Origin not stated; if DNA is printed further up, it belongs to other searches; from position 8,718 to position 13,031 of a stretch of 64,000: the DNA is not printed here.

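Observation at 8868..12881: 1337-aa XRE-HTH protein with no recognisable enzymatic motif, divergent from a toxin-antitoxin-like pair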

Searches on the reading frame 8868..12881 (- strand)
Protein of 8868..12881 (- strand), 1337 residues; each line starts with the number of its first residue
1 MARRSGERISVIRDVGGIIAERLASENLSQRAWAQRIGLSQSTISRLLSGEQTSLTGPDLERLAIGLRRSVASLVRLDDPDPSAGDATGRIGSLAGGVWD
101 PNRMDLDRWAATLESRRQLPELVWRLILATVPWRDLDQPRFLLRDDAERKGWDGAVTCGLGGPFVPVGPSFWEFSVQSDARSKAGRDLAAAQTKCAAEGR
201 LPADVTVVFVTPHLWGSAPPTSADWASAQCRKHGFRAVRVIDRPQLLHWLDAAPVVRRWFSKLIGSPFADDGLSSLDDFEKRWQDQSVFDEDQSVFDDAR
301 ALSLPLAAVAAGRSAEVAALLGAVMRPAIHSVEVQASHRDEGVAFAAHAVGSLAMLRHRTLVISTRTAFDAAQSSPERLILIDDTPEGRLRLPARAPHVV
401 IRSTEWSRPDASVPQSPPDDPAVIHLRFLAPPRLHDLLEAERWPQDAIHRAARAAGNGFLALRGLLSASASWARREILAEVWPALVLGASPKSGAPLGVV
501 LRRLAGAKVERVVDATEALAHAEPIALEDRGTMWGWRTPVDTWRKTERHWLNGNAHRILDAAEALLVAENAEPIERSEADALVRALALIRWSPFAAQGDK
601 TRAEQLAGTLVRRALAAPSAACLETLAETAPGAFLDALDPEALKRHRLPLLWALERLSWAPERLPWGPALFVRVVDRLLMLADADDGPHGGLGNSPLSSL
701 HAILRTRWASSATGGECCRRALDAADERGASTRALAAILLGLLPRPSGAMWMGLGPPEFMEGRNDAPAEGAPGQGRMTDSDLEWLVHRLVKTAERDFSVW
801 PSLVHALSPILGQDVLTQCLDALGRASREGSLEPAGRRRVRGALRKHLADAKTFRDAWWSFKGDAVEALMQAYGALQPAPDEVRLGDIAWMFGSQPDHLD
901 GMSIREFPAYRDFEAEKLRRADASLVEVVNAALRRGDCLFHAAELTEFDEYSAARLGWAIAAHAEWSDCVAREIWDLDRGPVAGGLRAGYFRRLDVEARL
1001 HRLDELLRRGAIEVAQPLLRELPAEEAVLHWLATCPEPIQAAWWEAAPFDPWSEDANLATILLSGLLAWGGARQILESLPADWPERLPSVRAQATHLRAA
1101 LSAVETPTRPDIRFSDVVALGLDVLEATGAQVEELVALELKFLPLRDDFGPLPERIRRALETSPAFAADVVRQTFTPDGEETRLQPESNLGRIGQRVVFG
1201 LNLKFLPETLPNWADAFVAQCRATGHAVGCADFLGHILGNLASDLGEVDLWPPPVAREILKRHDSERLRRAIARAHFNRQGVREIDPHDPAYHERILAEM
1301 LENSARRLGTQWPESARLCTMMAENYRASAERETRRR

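Call 4: search_protein_families(library=pfam, proteins=[window:8868-12881:-], max_evalue=1)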
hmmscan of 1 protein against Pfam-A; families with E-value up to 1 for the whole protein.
window:8868-12881:- (1337 aa): 8 families
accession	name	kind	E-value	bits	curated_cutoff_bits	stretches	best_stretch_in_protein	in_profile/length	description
PF13560.12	HTH_31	-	3.3e-07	31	27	1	27-72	14-59/64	Helix-turn-helix domain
PF01381.28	HTH_3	-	5.8e-07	29.9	23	1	20-71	2-52/55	Helix-turn-helix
PF06528.17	Phage_P2_GpE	-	0.00094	19.1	23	1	887-909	3-25/37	Phage P2 GpE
PF13443.12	HTH_26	-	0.0069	17.1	22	1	21-64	4-47/63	Cro/C1-type HTH DNA-binding domain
PF13744.12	HTH_37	-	0.016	15.5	27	1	18-55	22-59/80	Helix-turn-helix domain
PF13936.12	HTH_38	-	0.016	15.4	27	1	21-48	14-41/44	Helix-turn-helix domain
PF20432.4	Xre-like-HTH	-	0.028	15.2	25.8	1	20-63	15-58/63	Antitoxin Xre-like helix-turn-helix domain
PF04814.19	HNF-1_N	-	0.35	11.7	29.7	1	22-49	129-156/175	Hepatocyte nuclear factor 1 (HNF-1), N terminus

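Call 5: search_protein_families(library=padloc, proteins=[window:8868-12881:-], max_evalue=1)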
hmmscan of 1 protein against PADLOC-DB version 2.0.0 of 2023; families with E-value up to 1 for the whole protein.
window:8868-12881:- (1337 aa): 2 families
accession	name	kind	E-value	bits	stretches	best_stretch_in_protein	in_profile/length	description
PDLC04775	PDC-M69A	-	0.0024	16.3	1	13-76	6-68/113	-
PDLC04142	capH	-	0.036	13.1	0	19-82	11-73/103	capH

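Call 6: search_protein_families(library=ncbifam, proteins=[window:8868-12881:-], max_evalue=1)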
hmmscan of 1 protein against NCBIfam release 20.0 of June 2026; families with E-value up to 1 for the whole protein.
window:8868-12881:- (1337 aa): 4 families
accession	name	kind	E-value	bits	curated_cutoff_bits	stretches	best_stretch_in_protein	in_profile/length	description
TIGR04111.1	BcepMu_gp16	hypoth_equivalog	0.0014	18.5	34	1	20-53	6-39/55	phage-associated protein, BcepMu gp16 family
NF049968.1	QhpR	equivalog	0.04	13.1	250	1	5-54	180-229/284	AraC-like transcriptional regulator QhpR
TIGR02937.1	sigma70-ECF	superfamily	0.14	11.8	42.9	1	26-49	132-155/165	sigma-70 family RNA polymerase sigma factor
NF038310.1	lysogeny_AimR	equivalog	0.33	10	70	1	20-52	2-34/365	AimR family lysis-lysogeny pheromone receptor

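Call 10: find_homologous_proteins(query=window:8868-12881:-)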
Query window:8868-12881:- (1337 aa): 8 proteins with E <= 0.001 among 8000 candidates.
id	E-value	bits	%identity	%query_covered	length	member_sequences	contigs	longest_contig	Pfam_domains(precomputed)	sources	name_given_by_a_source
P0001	0.0e+0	2635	89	100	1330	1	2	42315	PF01381.29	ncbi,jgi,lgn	jgi:transcriptional regulator with XRE-family HTH domain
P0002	0.0e+0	2097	85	85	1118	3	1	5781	-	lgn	-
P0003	1.0e-23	101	30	21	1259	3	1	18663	-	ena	-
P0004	1.1e-16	78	23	17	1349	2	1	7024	PF01381.29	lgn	-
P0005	1.6e-16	77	26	52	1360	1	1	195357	PF01381.29,PF13560.13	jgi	jgi:addiction module HigA family antidote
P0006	6.1e-15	72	28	45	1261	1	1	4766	-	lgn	-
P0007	1.8e-12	64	27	27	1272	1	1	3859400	-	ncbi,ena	-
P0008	7.6e-11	59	24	60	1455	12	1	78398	-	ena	-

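Call 12: find_homologous_proteins(query=A1, max_evalue=0.001)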
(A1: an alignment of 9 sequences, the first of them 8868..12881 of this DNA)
Query A1 (9 sequences) (1337 aa, profile of the alignment): 8 proteins with E <= 0.001 among 8000 candidates.
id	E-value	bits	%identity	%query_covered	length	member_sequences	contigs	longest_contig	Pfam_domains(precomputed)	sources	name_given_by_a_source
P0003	0.0e+0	1699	30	21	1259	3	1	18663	-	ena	-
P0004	0.0e+0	1686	23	17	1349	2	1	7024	PF01381.29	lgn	-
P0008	0.0e+0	1651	24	60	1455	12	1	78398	-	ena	-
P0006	0.0e+0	1629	28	45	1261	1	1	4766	-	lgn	-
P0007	0.0e+0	1627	27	27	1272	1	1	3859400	-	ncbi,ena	-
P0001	0.0e+0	1463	89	100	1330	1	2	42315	PF01381.29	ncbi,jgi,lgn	jgi:transcriptional regulator with XRE-family HTH domain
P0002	0.0e+0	1264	85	85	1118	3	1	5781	-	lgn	-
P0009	4.0e-256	871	25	45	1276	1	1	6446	-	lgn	-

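Call 14: find_encoding_contigs(protein=P0001, flank=10000, max_places=3)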
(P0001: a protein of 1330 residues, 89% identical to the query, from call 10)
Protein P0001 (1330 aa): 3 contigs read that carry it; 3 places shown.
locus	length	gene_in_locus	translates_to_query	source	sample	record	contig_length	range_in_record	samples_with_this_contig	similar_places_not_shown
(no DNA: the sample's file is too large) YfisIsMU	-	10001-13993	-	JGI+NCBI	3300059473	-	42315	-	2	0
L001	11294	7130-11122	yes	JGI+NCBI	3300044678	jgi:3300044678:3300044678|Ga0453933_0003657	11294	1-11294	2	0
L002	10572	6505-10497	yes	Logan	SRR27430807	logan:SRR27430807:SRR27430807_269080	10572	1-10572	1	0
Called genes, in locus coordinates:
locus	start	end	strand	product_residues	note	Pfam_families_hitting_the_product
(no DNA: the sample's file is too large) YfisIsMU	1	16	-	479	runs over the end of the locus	PF00652:Ricin_B_lectin, PF14200:RicinB_lectin_2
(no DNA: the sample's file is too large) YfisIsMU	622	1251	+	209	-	PF00440:TetR_N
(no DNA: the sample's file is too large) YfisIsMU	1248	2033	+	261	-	PF00903:Glyoxalase, PF22677:Ble-like_N (faint), PF18029:Glyoxalase_6 (weak), PF00903:Glyoxalase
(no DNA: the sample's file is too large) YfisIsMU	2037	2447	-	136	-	PF00581:Rhodanese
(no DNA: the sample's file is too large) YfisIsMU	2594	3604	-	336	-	-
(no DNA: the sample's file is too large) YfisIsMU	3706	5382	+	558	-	PF10092:DUF2330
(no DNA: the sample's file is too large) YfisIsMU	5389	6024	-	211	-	PF03544:TonB_C (faint)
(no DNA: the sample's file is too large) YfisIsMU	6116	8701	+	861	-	-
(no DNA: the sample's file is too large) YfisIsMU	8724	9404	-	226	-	PF08843:AbiEii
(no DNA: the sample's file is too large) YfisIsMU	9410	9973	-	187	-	-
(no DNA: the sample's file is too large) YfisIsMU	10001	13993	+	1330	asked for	PF01381:HTH_3 (faint)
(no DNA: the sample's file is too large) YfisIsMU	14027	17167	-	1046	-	-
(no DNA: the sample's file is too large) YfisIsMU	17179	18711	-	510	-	-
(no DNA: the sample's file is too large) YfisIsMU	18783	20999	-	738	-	PF04151:PPC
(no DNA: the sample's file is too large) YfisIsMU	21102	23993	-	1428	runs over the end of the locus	-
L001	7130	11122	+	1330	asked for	PF01381:HTH_3 (faint)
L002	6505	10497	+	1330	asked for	PF01381:HTH_3 (faint)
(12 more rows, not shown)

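Call 15: find_encoding_contigs(protein=P0007, flank=10000, max_places=3)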
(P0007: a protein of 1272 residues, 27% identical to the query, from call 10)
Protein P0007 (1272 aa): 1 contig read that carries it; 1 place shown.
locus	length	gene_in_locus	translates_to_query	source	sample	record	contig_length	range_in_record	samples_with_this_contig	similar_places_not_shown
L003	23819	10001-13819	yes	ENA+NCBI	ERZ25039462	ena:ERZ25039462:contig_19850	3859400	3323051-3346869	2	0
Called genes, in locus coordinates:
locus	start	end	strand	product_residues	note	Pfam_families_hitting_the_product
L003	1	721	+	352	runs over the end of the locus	PF00753:Lactamase_B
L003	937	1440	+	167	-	PF14340:DUF4395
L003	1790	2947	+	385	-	PF16153:DUF4861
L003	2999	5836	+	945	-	PF02837:Glyco_hydro_2_N, PF22666:Glyco_hydro_2_N2, PF00703:Glyco_hydro_2, PF02836:Glyco_hydro_2_C, PF16355:DUF4982, PF00754:F5_F8_type_C, PF22633:F5_F8_type_C_2, PF18565:Glyco_hydro2_C5, +1 more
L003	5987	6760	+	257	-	PF00561:Abhydrolase_1, PF12697:Abhydrolase_6 (weak)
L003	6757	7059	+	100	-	-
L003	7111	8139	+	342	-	PF01208:URO-D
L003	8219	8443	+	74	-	-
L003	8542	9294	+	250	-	PF07470:Glyco_hydro_88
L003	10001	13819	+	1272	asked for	-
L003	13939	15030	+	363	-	PF07470:Glyco_hydro_88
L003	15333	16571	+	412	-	PF00871:Acetate_kinase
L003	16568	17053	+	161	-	PF02502:LacAB_rpiB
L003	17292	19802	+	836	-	PF09364:XFP_N, PF03894:XFP, PF09363:XFP_C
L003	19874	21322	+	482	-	PF00089:Trypsin (faint), PF13365:Trypsin_2, PF00595:PDZ (faint), PF13180:PDZ_2, PF17820:PDZ_6 (weak), PF07691:PA14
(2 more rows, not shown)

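Call 16: find_encoding_contigs(protein=P0005, flank=10000, max_places=3)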
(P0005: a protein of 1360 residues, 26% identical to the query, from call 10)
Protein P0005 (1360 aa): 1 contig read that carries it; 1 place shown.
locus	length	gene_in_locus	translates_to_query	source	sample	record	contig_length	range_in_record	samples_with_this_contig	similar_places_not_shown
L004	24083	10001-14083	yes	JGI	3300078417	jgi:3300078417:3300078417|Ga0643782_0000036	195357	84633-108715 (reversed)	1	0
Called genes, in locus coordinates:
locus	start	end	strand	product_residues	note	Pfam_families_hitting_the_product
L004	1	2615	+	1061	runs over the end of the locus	PF13620:CarboxypepD_reg, PF13715:CarbopepD_reg_2 (weak), PF25183:OMP_b-brl_4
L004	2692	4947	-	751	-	PF01494:FAD_binding_3, PF00724:Oxidored_FMN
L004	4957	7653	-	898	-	PF02012:BNR (faint), PF15902:Sortilin-Vps10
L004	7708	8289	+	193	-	PF01227:GTP_cyclohydroI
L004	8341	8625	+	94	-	-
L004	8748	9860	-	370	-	PF13776:DUF4172, PF02661:Fic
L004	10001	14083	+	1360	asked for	PF01381:HTH_3, PF13560:HTH_31 (weak)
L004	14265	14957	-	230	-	PF09837:DUF2064, PF01983:CofC (weak)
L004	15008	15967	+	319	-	PF01261:AP_endonuc_2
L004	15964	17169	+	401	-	PF12832:MFS_1_like (faint), PF07690:MFS_1, PF00083:Sugar_tr, PF07690:MFS_1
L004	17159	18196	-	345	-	PF01408:GFO_IDH_MocA, PF22725:GFO_IDH_MocA_C3, PF02894:GFO_IDH_MocA_C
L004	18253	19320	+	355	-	PF00288:GHMP_kinases_N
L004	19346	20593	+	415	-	PF00657:Lipase_GDSL, PF13472:Lipase_GDSL_2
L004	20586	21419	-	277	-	-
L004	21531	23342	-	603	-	PF02837:Glyco_hydro_2_N, PF22666:Glyco_hydro_2_N2, PF00703:Glyco_hydro_2, PF02836:Glyco_hydro_2_C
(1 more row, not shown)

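Call 21: find_encoding_contigs(protein=P0008, flank=10000, max_places=3)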
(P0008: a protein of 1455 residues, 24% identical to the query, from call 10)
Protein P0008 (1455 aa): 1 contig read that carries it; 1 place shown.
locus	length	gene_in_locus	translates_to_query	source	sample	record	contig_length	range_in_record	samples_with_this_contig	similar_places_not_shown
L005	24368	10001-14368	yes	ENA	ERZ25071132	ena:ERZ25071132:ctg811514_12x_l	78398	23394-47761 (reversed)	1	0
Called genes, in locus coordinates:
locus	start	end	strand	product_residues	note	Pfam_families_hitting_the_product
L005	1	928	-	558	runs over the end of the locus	PF05681:Fumerase, PF05683:Fumerase_C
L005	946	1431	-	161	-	-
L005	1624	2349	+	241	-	-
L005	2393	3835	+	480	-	-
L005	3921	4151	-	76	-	PF24696:UGSC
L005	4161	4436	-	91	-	PF24696:UGSC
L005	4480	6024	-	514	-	-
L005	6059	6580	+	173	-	PF01613:Flavin_Reduct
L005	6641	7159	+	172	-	PF00132:Hexapep (faint), PF25084:LbH_EIF2B, PF25087:GMPPB_C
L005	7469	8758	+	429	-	PF19295:SufBD_N, PF01458:SUFBD_core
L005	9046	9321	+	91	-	-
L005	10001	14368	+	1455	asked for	-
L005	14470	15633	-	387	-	-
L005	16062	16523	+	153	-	-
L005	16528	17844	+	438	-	PF01458:SUFBD_core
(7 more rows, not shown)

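Call 22: find_encoding_contigs(protein=P0003, flank=10000, max_places=3)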
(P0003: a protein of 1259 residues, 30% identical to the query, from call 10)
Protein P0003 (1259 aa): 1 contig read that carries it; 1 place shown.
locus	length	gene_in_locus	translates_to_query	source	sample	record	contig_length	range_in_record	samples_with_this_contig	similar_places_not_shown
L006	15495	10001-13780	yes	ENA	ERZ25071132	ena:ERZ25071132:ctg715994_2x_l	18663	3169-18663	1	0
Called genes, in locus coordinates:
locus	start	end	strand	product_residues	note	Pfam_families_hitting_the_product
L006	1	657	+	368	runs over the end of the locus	-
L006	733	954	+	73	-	-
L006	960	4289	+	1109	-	PF13091:PLDc_2 (weak), PF00176:SNF2-rel_dom (faint), PF04851:ResIII (faint), PF00271:Helicase_C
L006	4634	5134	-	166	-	PF01850:PIN (faint), PF11848:DUF3368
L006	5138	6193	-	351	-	PF01381:HTH_3, PF12844:HTH_19 (faint), PF13560:HTH_31, PF06114:Peptidase_M78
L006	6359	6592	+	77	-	-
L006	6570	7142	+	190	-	PF06508:QueC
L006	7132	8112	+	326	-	-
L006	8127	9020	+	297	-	PF18144:SMODS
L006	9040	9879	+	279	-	PF18178:Cap17-like_N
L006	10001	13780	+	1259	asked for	-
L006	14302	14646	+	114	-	-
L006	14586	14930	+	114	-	-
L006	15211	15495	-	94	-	?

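Call 24: find_related_loci(query=window:8868-12881:-, collection=genome_contigs, flank=10000)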
Query window:8868-12881:- (1337 aa) in genome_contigs; peptide patterns used: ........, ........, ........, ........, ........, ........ (x = any residue, [..] = any of these).
16 stretches matched a pattern, but none encodes a relative of the query by tblastn (E <= 1e-3).
